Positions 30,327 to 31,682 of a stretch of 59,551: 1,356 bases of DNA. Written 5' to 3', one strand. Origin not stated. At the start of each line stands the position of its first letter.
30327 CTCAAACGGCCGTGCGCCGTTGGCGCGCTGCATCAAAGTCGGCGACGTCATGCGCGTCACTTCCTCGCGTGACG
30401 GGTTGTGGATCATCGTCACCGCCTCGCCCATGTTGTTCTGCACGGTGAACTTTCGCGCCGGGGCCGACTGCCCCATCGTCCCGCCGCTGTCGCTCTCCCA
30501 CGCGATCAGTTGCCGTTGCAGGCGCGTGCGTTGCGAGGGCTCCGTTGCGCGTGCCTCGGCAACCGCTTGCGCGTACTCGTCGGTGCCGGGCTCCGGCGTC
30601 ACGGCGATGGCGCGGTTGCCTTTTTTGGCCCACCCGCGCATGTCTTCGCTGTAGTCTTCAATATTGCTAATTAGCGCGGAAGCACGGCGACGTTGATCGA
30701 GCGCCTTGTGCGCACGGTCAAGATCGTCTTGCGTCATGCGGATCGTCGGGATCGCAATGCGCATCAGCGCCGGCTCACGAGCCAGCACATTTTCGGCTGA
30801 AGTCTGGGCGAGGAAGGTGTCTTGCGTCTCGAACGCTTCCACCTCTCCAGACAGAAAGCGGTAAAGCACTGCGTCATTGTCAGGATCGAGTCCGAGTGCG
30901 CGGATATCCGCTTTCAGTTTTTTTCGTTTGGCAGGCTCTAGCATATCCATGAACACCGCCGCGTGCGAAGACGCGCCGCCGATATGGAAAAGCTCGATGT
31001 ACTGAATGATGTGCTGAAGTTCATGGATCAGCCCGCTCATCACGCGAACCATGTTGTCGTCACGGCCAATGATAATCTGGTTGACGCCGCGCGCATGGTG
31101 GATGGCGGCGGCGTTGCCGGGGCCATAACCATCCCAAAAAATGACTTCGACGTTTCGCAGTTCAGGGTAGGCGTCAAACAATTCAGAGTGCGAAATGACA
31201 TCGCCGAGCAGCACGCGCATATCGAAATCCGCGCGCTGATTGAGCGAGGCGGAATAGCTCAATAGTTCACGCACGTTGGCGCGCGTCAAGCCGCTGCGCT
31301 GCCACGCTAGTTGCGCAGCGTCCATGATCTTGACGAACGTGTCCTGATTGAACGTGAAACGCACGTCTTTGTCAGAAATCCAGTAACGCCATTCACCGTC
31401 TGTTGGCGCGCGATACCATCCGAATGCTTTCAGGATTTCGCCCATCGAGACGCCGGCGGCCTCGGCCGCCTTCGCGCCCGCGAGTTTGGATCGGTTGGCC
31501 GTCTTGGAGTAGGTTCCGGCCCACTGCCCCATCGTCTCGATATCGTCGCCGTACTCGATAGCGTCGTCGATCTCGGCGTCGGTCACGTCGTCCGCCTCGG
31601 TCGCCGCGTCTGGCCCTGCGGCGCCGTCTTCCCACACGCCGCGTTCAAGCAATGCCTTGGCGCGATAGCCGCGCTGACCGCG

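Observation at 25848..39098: Two adjacent giant polyvalent proteins (about 1762 and 2650 aa) sharing a paralogous zincin domain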

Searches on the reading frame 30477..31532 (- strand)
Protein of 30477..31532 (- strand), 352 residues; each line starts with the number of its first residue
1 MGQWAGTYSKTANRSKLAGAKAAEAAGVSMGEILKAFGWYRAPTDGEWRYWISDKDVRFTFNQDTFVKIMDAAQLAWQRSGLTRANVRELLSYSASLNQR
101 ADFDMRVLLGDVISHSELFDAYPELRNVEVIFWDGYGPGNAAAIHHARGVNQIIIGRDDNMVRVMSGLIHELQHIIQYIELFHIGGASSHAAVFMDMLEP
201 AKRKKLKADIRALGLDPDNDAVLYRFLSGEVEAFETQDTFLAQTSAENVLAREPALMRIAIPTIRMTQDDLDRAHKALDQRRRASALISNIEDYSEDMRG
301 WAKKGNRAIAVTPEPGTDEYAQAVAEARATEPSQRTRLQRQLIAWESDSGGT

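Call 32: search_solved_structures(query=window:30477-31532:-, max_evalue=10)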
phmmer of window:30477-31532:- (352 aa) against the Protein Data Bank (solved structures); distinct sequences matched with E-value up to 10: 2.
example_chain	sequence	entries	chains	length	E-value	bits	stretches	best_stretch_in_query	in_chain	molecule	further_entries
3e96_A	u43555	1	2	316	0.26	13.9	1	43-93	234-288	Dihydrodipicolinate synthase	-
9cc5_A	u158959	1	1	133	0.94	12.1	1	276-328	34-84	Amylin-NHO-22 Binder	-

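Call 38: find_homologous_proteins(query=A1, max_evalue=0.00001)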
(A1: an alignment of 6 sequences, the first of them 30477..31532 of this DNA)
Query A1 (6 sequences) (352 aa, profile of the alignment): 2 proteins with E <= 0.00001 among 8000 candidates.
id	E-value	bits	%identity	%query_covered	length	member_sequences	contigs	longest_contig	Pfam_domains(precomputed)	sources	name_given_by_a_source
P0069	8.9e-26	109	27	52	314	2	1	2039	PF18838.8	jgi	jgi:hypothetical protein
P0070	5.2e-18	84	41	22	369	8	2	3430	PF18809.7,PF20573.5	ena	-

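Call 50: predict_structure(alignment_id=A3)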
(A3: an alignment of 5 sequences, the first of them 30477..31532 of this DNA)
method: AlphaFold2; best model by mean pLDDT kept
length: 352 residues; sequences in the alignment: 5
mean_pLDDT: 50.9   pTM: 0.44
mean pLDDT of the five models: 50.9, 50.9, 48.4, 48.3, 48.1
residues with pLDDT >= 90: 12; 70-90: 58; 50-70: 90; < 50: 192
segments of 3 or more residues with pLDDT < 50: 62-66, 68-70, 72-104, 134-150, 183-190, 228-317, 319-321, 323-352
pLDDT, mean of each block of 10 residues (from residue 1): 71 88 90 81 75 67 49 46 40 29 54 77 74 42 38 58 62 67 47 58 66 66 46 26 27 26 27 35 27 32 27 41 46 41 38 27
secondary structure, 60 per line:
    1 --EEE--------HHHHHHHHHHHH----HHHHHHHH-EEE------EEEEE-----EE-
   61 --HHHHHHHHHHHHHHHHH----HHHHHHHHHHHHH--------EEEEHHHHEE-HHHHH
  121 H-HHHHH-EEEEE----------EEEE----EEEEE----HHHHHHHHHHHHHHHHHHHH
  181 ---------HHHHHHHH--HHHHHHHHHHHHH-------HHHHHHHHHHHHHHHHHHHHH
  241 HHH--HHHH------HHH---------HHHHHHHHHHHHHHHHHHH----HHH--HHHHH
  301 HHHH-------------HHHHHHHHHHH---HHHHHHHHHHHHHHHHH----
elements in order: E3-5 H14-25 H30-37 E39-41 E48-52 H63-79 H84-96 E105-108 H109-112 H116-121 H123-127 E129-133 E144-147 E152-156 H161-180 H190-197 H200-212 H220-243 H246-249 H268-286 H296-304 H318-328 H332-348

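Call 59: fold_search(model_id=the predicted structure, library=pdb)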
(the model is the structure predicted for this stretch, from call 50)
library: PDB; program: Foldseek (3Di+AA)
matches with E <= 10: 73; with E <= 0.001: 0
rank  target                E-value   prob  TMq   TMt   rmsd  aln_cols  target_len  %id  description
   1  4rsi_A                9.2e-01  0.03  0.10  0.12  23.6       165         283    9  Yeast Smc2-Smc4 hinge domain with extended coiled coils (released 2014-12-31)
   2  9nb9_A                1.4e+00  0.04  0.10  0.16  14.1       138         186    9  Viral protein DP71L in complex with phosphorylated eIF2alpha (NTD) and protein phosphatase 1A (D64A), stabilized by G- (released 2025-07-09)
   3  8sln_A                1.5e+00  0.10  0.13  0.17  10.7       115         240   16  Crystal structure of Deinococcus geothermalis PprI complexed with ssDNA (released 2024-03-13)
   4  6cyy_A                1.5e+00  0.10  0.16  0.17   8.1       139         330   12  Mycobacterium tuberculosis transcriptional regulator (released 2019-04-17)
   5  6bh8_B                1.9e+00  0.04  0.15  0.13  24.6       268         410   13  Crystal structure of ZMPSTE24 in complex with phosphoramidon (released 2018-08-15)
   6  6cz6_D                2.1e+00  0.08  0.16  0.17   8.2       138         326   12  Mycobacterium tuberculosis transcriptional regulator (released 2019-04-17)
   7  3zmd_A                2.6e+00  0.02  0.08  0.15  22.2       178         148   13  Crystal structure of AbsC, a MarR family transcriptional regulator from Streptomyces coelicolor (released 2013-02-20)
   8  7nfu_B                2.7e+00  0.02  0.11  0.15  14.3       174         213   12  Crystal structure of C-terminally truncated Geobacillus thermoleovorans nucleoid occlusion protein Noc (released 2021-02-17)
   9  5bpd_D                2.9e+00  0.04  0.06  0.08  17.6        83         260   11  Structure of TrmBL2, an archaeal chromatin protein, shows a novel mode of DNA binding. (released 2015-09-02)
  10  6bh8_A                3.1e+00  0.03  0.15  0.14  24.6       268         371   13  Crystal structure of ZMPSTE24 in complex with phosphoramidon (released 2018-08-15)
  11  9y6s_6w               3.1e+00  0.01  0.09  0.10  48.3       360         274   12  96-nm repeat of the Leishmania tarentolae doublet microtubule (released 2025-12-17)
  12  6j7f_A                3.5e+00  0.02  0.09  0.10  15.3       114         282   12  Complex of GGTaseIII, farnesyl-Ykt6 (C-terminal methylated), and GGPP (released 2020-01-22)
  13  6gps                  3.5e+00  0.01  0.09  0.09  25.6       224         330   11  CRYSTAL STRUCTURE OF CCR2A IN COMPLEX WITH MK-0812 (released 2019-01-02)
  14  8y4z_MODEL_1_A        4.0e+00  0.08  0.12  0.30   4.2        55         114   16  Monomeric HERC5 HECT c-lobe structure in solution (released 2024-02-14)
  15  3dti                  4.2e+00  0.05  0.12  0.17   9.4       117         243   14  Crystal structure of the IRRE protein, a central regulator of DNA damage repair in deinococcaceae (released 2009-02-10)
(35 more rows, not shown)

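Call 62: search_solved_structures(query=A1, max_evalue=10, show_alignments=2)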
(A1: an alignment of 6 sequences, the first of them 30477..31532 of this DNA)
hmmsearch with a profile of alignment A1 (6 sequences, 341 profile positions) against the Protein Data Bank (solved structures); distinct sequences matched with E-value up to 10: 5.
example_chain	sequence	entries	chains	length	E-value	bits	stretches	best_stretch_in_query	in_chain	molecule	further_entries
2q5w_D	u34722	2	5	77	0.45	13.2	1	62-116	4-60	Molybdopterin converting factor, subunit 1 | Molybdopterin synthase small subunit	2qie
2g3v_A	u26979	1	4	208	1.4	11.6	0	155-220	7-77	CAG pathogenicity island protein 13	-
5e8c_A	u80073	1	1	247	2.4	10.8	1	78-108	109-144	UL31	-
5fki_1A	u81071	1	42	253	2.5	10.8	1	78-108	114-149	UL31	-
4z3u_B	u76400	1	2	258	2.5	10.8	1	78-108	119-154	UL31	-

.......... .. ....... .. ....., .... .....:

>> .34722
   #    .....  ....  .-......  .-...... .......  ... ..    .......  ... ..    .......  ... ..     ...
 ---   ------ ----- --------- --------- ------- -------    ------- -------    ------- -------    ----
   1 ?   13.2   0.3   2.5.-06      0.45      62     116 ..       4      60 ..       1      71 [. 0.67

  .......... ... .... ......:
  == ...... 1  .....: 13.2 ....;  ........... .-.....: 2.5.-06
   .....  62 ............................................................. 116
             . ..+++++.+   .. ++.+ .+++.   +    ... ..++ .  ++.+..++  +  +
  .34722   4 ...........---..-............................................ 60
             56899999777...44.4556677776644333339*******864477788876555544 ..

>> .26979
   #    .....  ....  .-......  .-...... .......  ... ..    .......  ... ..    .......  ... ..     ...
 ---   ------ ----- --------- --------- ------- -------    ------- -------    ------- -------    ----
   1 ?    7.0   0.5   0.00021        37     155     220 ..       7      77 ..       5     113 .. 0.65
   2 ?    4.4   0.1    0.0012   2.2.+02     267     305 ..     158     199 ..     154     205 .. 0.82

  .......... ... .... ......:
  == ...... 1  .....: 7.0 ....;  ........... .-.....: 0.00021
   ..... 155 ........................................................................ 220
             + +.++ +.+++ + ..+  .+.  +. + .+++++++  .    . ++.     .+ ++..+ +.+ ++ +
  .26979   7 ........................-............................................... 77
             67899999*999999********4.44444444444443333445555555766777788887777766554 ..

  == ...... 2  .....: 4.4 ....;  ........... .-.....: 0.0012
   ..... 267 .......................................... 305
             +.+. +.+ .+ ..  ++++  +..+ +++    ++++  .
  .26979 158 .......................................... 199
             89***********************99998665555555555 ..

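Call 63: search_protein_representatives(alignment_id=A3)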
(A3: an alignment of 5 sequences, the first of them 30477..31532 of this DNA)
Query: 5 sequences, 363 profile positions. Proteins with E-value up to 0.001 (for the whole library): 12199; up to 1e-10: 9556; up to 1e-30: 695. The best 150 are listed.
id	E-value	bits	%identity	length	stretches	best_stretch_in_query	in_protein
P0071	3.5e-207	704.3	-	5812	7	3-297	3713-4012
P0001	7.6e-138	476.2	-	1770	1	1-363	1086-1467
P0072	8.2e-128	443.2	-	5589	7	4-289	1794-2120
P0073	5.1e-119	414.2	-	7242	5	6-296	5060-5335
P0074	1.4e-110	386.5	-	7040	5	16-248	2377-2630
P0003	6.2e-108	377.8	-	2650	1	1-362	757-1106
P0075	4.5e-99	348.6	-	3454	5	9-249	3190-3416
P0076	7.3e-93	328.2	-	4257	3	4-264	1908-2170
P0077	6.7e-90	318.4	-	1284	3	4-275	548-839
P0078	7.0e-88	311.8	-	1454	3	4-285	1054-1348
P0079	9.7e-80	285.0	-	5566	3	4-291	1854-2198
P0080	8.3e-69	249.0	-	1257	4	24-248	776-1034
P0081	1.5e-68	248.2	-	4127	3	4-249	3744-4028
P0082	2.9e-67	243.9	-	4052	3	11-260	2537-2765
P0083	4.1e-65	236.9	-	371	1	84-362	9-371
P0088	4.3e-61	223.7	-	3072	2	2-258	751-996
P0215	5.6e-38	147.6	-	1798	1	1-262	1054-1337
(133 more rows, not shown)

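Call 81: find_encoding_contigs(protein=P0215, flank=10000, max_places=4)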
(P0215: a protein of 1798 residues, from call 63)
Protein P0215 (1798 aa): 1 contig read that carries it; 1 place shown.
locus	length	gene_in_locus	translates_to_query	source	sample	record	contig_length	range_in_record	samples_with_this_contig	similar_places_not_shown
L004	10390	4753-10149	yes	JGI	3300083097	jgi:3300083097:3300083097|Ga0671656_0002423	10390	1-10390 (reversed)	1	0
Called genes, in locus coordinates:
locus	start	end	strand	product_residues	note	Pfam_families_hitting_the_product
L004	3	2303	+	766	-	?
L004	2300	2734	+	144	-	-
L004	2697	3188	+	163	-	-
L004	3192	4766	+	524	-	-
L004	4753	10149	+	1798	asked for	PF18834:LPD22, PF18760:ART-PolyVal, PF18838:LPD23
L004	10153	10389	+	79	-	?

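Call 93: search_protein_families(library=pfam, proteins=[P0088, P0215], max_evalue=0.001)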
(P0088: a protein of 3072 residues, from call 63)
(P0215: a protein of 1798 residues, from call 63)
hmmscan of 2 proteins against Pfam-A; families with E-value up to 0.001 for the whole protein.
P0088 (3072 aa): 1 family
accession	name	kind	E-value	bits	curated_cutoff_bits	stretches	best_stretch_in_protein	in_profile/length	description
PF18838.6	LPD23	-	3.3e-41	139.3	27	2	752-807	2-57/58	Large polyvalent protein associated domain 23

P0215 (1798 aa): 3 families
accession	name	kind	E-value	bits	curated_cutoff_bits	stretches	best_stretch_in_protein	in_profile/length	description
PF18834.6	LPD22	-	2.8e-12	47.2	28.6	1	30-103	13-89/97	Large polyvalent protein associated domain 22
PF18760.7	ART-PolyVal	-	5e-11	44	31.2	1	865-1041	8-134/140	ADP-Ribosyltransferase in polyvalent proteins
PF18838.6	LPD23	-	4.1e-10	39.7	27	1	1065-1116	9-58/58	Large polyvalent protein associated domain 23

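Call 94: find_encoding_contigs(protein=P0088, flank=10000, max_places=3)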
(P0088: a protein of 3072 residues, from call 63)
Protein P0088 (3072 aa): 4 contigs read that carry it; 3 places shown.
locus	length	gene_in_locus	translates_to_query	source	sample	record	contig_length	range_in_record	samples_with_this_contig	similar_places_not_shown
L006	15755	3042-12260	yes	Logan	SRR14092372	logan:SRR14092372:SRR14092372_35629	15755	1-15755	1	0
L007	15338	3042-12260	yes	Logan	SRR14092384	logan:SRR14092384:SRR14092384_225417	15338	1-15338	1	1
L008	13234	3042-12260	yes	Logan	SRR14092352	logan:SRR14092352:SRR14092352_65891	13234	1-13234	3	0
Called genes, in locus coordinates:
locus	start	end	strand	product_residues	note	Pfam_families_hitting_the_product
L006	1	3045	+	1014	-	?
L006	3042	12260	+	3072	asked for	PF18838:LPD23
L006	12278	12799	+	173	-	PF13392:HNH_3 (weak)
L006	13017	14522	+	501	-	-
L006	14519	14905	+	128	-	-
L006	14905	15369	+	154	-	-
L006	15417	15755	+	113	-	?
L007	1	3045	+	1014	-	?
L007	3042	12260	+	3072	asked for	PF18838:LPD23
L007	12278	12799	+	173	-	PF13392:HNH_3 (weak)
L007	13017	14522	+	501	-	-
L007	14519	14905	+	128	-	-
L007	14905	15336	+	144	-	?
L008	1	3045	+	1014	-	?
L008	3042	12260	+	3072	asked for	PF18838:LPD23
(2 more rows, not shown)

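Call 98: predict_structure(alignment_id=A6)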
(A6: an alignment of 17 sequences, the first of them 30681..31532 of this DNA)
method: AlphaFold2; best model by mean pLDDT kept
length: 284 residues; sequences in the alignment: 17
mean_pLDDT: 76.4   pTM: 0.74
mean pLDDT of the five models: 76.4, 75.8, 75.6, 75.6, 72.1
residues with pLDDT >= 90: 79; 70-90: 116; 50-70: 55; < 50: 34
segments of 3 or more residues with pLDDT < 50: 81-102, 247-253
pLDDT, mean of each block of 10 residues (from residue 1): 92 96 96 93 89 88 61 52 42 37 70 93 93 61 65 76 85 92 79 82 87 89 86 88 60 49 69 71 71
secondary structure, 60 per line:
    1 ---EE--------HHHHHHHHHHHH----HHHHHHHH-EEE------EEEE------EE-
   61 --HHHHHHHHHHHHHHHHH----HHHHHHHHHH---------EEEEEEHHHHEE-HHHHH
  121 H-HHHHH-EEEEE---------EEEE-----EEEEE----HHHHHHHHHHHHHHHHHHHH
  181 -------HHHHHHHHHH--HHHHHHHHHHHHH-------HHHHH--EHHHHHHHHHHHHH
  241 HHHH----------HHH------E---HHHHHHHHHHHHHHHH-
elements in order: H14-25 H30-37 E39-41 E48-51 H63-79 H84-93 E103-108 H109-112 H116-121 H123-127 E129-133 E143-146 E152-156 H161-180 H188-197 H200-212 H220-224 H228-244 H268-283

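Call 100: fold_search(model_id=the predicted structure, library=pdb)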
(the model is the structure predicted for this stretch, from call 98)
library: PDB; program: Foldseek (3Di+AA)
matches with E <= 10: 120; with E <= 0.001: 0
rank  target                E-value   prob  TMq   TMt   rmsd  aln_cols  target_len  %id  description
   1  8sln_A                1.3e-01  0.41  0.20  0.23  10.5       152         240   14  Crystal structure of Deinococcus geothermalis PprI complexed with ssDNA (released 2024-03-13)
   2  6cz6_A                4.4e-01  0.44  0.22  0.20  15.7       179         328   13  Mycobacterium tuberculosis transcriptional regulator (released 2019-04-17)
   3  6cyj_A                4.7e-01  0.38  0.22  0.20  15.8       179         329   12  Mycobacterium tuberculosis transcriptional regulator (released 2019-04-17)
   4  8s5f_E                4.7e-01  0.12  0.19  0.17  17.9       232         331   12  Crystal structure of the HExxH domain of ChlBHExxH a novel alpha-ketoglutarate dependent oxygenase (released 2024-10-02)
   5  6cz6_D                5.2e-01  0.20  0.18  0.16  17.3       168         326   14  Mycobacterium tuberculosis transcriptional regulator (released 2019-04-17)
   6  6cyy_A                5.5e-01  0.38  0.22  0.19  15.9       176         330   13  Mycobacterium tuberculosis transcriptional regulator (released 2019-04-17)
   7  8s5f_D                6.2e-01  0.10  0.19  0.16  17.2       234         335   11  Crystal structure of the HExxH domain of ChlBHExxH a novel alpha-ketoglutarate dependent oxygenase (released 2024-10-02)
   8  8s5f_A                6.2e-01  0.08  0.17  0.15  17.5       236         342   10  Crystal structure of the HExxH domain of ChlBHExxH a novel alpha-ketoglutarate dependent oxygenase (released 2024-10-02)
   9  8s5f_F                6.9e-01  0.10  0.18  0.17  17.7       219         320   11  Crystal structure of the HExxH domain of ChlBHExxH a novel alpha-ketoglutarate dependent oxygenase (released 2024-10-02)
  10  6d2s                  7.4e-01  0.16  0.18  0.19  17.5       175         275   14  Mycobacterium tuberculosis transcriptional regulator (released 2019-04-17)
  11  22ob                  9.8e-01  0.08  0.16  0.12  14.7       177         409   15  Crystal structure of SjiH-Ni (released 2026-02-11)
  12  9hip_A                9.8e-01  0.03  0.11  0.08  21.2       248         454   10  MnmE-MnmG a2b2 complex (released 2025-08-27)
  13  9r2o_A                1.0e+00  0.03  0.09  0.15  18.3       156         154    9  De novo designed N5 protein fold (released 2025-05-14)
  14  6cz6_C                1.2e+00  0.13  0.18  0.16  17.2       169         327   14  Mycobacterium tuberculosis transcriptional regulator (released 2019-04-17)
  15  8slm                  1.2e+00  0.11  0.16  0.18  10.6       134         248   14  Crystal structure of Deinococcus geothermalis PprI (released 2024-03-13)
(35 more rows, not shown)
